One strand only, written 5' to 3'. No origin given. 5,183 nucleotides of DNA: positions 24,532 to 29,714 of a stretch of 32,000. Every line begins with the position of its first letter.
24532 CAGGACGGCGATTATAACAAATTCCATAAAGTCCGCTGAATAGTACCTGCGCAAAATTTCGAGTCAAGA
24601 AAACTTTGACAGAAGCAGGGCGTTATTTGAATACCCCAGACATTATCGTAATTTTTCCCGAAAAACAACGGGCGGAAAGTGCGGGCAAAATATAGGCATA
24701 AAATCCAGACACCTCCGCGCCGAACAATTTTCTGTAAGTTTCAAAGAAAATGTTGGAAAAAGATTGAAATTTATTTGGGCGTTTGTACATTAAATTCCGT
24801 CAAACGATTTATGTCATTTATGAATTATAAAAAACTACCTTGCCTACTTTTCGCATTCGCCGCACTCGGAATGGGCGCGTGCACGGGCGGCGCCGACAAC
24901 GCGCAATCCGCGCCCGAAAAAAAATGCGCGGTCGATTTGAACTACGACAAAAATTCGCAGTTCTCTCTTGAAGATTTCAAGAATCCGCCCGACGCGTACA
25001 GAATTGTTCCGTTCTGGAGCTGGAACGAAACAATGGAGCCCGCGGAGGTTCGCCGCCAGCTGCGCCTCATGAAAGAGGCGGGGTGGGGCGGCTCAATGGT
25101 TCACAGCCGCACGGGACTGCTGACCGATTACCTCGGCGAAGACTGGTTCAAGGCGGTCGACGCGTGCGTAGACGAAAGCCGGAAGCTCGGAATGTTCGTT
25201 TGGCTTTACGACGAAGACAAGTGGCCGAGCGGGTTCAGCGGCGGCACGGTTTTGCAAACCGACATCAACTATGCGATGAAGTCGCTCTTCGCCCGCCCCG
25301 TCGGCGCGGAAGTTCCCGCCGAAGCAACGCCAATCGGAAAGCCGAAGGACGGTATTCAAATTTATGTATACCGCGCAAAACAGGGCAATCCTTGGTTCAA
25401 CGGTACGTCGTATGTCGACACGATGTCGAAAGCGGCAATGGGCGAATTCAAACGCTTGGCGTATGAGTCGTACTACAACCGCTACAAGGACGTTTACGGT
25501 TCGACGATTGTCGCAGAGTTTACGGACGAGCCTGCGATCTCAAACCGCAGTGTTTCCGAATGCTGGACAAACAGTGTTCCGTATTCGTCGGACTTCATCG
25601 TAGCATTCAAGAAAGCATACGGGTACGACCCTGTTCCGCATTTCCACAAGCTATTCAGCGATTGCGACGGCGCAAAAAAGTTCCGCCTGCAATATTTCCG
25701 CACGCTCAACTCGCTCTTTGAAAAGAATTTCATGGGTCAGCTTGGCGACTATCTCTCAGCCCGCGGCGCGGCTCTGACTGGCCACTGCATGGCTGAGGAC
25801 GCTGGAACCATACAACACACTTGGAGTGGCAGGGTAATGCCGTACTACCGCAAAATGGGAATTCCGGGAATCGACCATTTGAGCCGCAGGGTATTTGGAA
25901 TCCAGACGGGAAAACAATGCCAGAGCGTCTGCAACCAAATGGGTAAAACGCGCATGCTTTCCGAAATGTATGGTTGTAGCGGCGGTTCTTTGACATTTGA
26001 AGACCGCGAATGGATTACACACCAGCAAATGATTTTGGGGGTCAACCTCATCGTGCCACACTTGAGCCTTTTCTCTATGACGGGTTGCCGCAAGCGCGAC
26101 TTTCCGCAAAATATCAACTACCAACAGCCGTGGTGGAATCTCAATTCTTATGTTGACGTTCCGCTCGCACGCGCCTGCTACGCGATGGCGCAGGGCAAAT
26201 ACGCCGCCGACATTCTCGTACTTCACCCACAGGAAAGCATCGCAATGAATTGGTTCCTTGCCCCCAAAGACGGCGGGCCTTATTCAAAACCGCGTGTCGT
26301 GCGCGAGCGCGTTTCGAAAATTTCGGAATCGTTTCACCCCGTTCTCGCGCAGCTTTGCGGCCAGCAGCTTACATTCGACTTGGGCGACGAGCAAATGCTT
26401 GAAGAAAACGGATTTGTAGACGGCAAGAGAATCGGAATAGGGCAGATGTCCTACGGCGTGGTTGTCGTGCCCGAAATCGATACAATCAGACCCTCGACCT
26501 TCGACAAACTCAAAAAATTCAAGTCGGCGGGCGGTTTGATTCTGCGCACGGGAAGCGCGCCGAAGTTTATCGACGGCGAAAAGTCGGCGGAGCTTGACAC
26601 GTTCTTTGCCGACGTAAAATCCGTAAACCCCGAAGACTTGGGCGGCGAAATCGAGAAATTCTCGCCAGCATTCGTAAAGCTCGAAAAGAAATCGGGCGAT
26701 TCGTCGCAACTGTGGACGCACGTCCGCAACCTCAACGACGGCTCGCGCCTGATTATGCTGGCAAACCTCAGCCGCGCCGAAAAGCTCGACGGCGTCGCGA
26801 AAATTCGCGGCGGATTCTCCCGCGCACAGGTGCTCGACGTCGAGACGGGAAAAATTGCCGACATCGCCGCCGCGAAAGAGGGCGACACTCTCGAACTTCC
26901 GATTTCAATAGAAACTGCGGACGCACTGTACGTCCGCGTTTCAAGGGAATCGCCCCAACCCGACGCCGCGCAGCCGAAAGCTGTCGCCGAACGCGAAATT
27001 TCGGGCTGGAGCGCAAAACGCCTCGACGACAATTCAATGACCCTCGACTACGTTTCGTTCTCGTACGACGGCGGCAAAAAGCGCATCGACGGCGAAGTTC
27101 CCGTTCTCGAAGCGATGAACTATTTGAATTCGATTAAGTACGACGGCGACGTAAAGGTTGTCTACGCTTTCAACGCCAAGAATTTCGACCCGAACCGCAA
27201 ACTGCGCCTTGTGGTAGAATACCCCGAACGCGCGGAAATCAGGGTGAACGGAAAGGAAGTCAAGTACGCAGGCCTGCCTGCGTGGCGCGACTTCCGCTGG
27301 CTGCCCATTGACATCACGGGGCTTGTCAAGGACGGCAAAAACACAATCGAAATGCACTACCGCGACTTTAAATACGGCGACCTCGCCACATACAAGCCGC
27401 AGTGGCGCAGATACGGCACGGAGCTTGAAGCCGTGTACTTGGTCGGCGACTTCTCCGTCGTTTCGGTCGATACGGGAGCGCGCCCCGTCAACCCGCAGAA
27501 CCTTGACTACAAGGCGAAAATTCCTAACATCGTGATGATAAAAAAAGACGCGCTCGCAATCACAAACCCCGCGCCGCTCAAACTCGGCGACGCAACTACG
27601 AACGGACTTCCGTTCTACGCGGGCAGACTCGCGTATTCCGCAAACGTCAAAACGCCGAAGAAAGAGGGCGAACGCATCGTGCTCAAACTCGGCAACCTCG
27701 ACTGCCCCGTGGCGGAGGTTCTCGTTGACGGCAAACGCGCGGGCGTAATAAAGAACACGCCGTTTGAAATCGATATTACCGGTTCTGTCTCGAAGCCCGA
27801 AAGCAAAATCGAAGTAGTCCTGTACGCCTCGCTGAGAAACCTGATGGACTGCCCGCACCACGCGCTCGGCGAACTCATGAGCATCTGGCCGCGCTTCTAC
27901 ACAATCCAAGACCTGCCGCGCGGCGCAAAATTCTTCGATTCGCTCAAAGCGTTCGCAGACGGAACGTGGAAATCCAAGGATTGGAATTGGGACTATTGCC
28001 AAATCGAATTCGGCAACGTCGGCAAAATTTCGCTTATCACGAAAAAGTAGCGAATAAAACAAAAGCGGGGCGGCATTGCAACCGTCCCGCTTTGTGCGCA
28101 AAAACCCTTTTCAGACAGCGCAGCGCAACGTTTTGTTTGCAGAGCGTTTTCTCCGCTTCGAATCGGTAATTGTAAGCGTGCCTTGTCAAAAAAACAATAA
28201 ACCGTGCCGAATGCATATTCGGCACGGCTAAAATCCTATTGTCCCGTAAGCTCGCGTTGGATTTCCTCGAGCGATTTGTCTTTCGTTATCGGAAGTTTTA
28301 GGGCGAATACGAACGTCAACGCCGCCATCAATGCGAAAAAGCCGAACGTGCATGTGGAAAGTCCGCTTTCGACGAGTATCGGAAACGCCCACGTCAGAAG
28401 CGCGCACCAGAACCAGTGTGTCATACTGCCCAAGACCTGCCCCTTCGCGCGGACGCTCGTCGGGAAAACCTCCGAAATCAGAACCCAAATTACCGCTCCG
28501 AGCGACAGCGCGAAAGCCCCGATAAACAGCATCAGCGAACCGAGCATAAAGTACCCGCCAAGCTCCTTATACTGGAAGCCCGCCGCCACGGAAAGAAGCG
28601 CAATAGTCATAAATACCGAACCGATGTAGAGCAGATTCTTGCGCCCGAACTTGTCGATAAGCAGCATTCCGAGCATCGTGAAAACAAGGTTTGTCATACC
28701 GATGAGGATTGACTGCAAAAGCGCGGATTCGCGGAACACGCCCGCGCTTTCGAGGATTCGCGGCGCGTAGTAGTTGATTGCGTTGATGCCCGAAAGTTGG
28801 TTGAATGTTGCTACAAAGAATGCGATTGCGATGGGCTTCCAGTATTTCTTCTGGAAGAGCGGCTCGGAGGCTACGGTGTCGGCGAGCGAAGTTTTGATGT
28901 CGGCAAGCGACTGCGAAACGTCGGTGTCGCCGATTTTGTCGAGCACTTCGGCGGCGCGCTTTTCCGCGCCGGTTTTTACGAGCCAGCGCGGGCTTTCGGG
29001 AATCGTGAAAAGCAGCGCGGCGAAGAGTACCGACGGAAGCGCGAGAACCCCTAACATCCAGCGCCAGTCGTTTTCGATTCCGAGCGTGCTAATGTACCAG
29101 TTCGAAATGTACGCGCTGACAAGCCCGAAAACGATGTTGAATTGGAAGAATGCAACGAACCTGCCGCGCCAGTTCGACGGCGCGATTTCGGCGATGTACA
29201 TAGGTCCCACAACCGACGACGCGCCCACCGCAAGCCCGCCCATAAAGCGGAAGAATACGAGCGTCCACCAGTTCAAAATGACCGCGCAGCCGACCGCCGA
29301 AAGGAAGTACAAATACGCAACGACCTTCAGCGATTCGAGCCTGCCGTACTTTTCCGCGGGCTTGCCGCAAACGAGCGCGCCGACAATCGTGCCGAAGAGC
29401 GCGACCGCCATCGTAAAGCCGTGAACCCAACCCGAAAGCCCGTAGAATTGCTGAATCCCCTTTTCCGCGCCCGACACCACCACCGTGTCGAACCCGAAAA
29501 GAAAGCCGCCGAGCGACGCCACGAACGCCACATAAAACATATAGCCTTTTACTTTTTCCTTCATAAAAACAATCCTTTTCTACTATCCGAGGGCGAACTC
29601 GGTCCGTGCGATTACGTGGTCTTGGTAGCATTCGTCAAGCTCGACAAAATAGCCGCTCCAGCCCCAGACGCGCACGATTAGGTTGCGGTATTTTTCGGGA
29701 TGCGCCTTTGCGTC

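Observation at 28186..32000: Compact operon: radical-SAM activase, 688-aa glycyl radical enzyme, MFS sugar porter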

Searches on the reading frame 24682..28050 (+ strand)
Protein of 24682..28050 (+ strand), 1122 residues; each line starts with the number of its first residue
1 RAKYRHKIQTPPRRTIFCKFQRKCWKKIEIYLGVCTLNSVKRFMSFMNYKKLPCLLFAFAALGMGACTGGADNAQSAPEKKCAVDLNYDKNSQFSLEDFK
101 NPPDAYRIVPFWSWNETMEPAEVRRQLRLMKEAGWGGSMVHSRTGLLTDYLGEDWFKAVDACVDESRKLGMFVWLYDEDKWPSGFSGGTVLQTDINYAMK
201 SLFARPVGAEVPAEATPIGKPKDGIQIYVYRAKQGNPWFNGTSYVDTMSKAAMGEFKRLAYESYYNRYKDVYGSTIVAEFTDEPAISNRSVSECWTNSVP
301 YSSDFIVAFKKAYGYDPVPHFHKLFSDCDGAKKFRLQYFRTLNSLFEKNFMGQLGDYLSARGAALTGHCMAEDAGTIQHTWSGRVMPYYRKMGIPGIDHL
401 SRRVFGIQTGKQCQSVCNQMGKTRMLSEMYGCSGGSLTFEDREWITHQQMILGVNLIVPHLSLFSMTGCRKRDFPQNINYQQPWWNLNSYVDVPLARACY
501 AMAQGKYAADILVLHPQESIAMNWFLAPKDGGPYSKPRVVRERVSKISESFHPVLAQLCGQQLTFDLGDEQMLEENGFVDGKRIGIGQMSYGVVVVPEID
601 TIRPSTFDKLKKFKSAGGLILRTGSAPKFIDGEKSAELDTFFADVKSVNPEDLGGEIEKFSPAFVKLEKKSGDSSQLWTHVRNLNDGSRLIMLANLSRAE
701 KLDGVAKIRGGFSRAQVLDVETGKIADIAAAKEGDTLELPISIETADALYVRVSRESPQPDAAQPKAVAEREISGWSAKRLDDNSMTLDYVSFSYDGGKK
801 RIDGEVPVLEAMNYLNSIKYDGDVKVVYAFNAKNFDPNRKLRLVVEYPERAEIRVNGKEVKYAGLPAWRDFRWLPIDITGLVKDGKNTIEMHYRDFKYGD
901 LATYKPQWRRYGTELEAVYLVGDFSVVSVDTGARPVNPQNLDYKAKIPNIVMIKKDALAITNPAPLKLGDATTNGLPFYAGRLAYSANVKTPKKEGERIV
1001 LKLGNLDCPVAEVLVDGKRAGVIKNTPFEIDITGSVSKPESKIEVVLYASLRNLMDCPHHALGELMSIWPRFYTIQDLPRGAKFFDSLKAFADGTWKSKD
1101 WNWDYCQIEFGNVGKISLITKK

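Call 8: search_protein_families(library=pfam, proteins=[window:24682-28050:+])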
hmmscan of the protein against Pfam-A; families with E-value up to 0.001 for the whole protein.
window:24682-28050:+ (1122 aa): 3 families
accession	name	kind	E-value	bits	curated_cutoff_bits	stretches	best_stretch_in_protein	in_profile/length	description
PF17132.9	Glyco_hydro_106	-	4.1e-13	49.2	29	1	258-519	273-546/743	alpha-L-rhamnosidase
PF22666.2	Glyco_hydro_2_N2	-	6.7e-05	23.4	27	0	984-1052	51-122/167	Glycosyl hydrolase 2 galactose-binding domain-like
PF14324.12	PINIT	-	0.00022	22.1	27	1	821-894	50-128/142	PINIT domain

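Call 9: search_protein_families(library=ncbifam, proteins=[window:24682-28050:+])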
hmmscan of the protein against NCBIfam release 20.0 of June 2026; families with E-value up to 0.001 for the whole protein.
window:24682-28050:+ (1122 aa): 2 families
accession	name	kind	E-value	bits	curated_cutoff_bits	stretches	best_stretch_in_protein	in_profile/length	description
NF045579.1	rhamnoside_JR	domain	2.2e-14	53.7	50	1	968-1049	27-110/123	glycosylhydrolase-like jelly roll fold domain-containing protein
NF049897.1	AlphaRhamBT4145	equivalog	2.2e-06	26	1300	0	981-1045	778-841/897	alpha-L-rhamnosidase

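Call 57: search_solved_structures(query=window:24682-28050:+, max_evalue=0.00001)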
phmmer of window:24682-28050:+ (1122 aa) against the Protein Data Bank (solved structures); distinct sequences matched with E-value up to 0.00001: 1.
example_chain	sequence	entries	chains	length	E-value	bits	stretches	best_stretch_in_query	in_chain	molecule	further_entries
6q2f_A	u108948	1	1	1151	9.5e-07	30.1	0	970-1047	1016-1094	Glycoside hydrolase family protein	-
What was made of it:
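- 24679..28050 (+): Context only: convergent 1123-aa secreted glycoside-hydrolase-like protein with weak GH106 (alpha-L-rhamnosidase) similarity and a rhamnosidase-type jelly-roll domain. No close PDB relative (call 57).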

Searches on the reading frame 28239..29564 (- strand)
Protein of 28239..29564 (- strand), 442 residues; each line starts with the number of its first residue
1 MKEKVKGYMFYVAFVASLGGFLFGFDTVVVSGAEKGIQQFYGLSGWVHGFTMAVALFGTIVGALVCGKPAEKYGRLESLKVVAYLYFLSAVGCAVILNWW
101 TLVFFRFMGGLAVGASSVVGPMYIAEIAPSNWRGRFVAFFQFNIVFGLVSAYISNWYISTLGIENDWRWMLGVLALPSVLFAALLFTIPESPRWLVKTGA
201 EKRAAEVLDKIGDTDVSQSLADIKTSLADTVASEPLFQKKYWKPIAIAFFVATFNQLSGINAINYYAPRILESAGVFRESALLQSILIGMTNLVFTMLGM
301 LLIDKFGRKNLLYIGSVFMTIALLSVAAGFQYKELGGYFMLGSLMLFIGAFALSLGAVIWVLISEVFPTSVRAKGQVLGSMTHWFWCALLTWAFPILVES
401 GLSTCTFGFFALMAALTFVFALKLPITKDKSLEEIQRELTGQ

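Call 8: search_protein_families(library=pfam, proteins=[window:28239-29564:-])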
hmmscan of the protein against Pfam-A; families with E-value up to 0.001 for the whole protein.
window:28239-29564:- (442 aa): 2 families
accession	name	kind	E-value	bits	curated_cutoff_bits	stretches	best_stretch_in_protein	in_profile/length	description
PF00083.30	Sugar_tr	-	6.1e-101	339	22.3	1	12-438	1-451/452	Sugar (and other) transporter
PF07690.21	MFS_1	-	4.5e-27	95.3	33.4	2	17-385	2-341/347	Major Facilitator Superfamily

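Call 9: search_protein_families(library=ncbifam, proteins=[window:28239-29564:-])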
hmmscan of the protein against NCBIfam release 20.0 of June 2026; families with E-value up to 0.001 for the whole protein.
window:28239-29564:- (442 aa): 18 families
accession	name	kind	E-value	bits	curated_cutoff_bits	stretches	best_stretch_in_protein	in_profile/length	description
NF007484.0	PRK10077.1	equivalog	2.4e-100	336.6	608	1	3-437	4-470/480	D-xylose transporter XylE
TIGR00879.1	SP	subfamily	3.4e-96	322.8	237.8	1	6-435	52-510/510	sugar porter family MFS transporter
NF052357.1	GlucTporGlcPStph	equivalog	4.6e-71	239.9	750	1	12-440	8-438/445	glucose transporter GlcP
TIGR00898.1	2A0119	subfamily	4.9e-37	127.9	550.75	1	45-434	122-505/506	cation transport protein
TIGR00895.1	2A0115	subfamily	1.6e-35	122.9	418.55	1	2-376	8-376/398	aromatic acid/H+ symport family MFS transporter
NF053517.1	HbztTptrPcaK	equivalog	1.2e-18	67.3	770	1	6-399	14-402/437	4-hydroxybenzoate transporter PcaK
TIGR00891.1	2A0112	subfamily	1.6e-14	53.8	552.9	1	13-376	13-366/405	sialate:H+ symport family MFS transporter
TIGR00883.1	2A0106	subfamily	7.2e-13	48.4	443.45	1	51-380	40-360/400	metabolite/H+ symporter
NF008586.0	PRK11551.1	equivalog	1.7e-11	43.7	410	1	22-375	26-345/406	3-(3-hydroxy-phenyl)propionate transporter MhpT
TIGR00880.1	2_A_01_02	superfamily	3.7e-11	43.3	131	1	57-190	7-140/141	multidrug resistance protein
NF003024.0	PRK03893.1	subfamily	7.9e-10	38.1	604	1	13-211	22-218/497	sialate:H+ symport family MFS transporter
TIGR01299.1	synapt_SV2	subfamily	2.4e-09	35.6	637.3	1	40-216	196-382/742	synaptic vesicle protein SV2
TIGR00887.1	2A0109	equivalog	7.8e-09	35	610.3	1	12-438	17-502/502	phosphate:H+ symporter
NF053813.1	MFS_TcaB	equivalog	4.3e-08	32.3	475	1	38-191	33-184/396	putative multidrug effflux MFS transporter TcaB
NF000095.1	tet_MFS_OtrB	exception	6.8e-06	24.9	999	1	21-182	36-198/563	oxytetracycline resistance efflux MFS transporter OtrB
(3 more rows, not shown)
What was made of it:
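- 28236..29564 (-): 442-aa sugar-porter-family MFS transporter, the conserved partner of the GRE. TIGR00879 scores 322.8, above its cut-off of 237.8; the XylE equivalog scores 336.6, below its cut-off of 608 (calls 8, 9).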
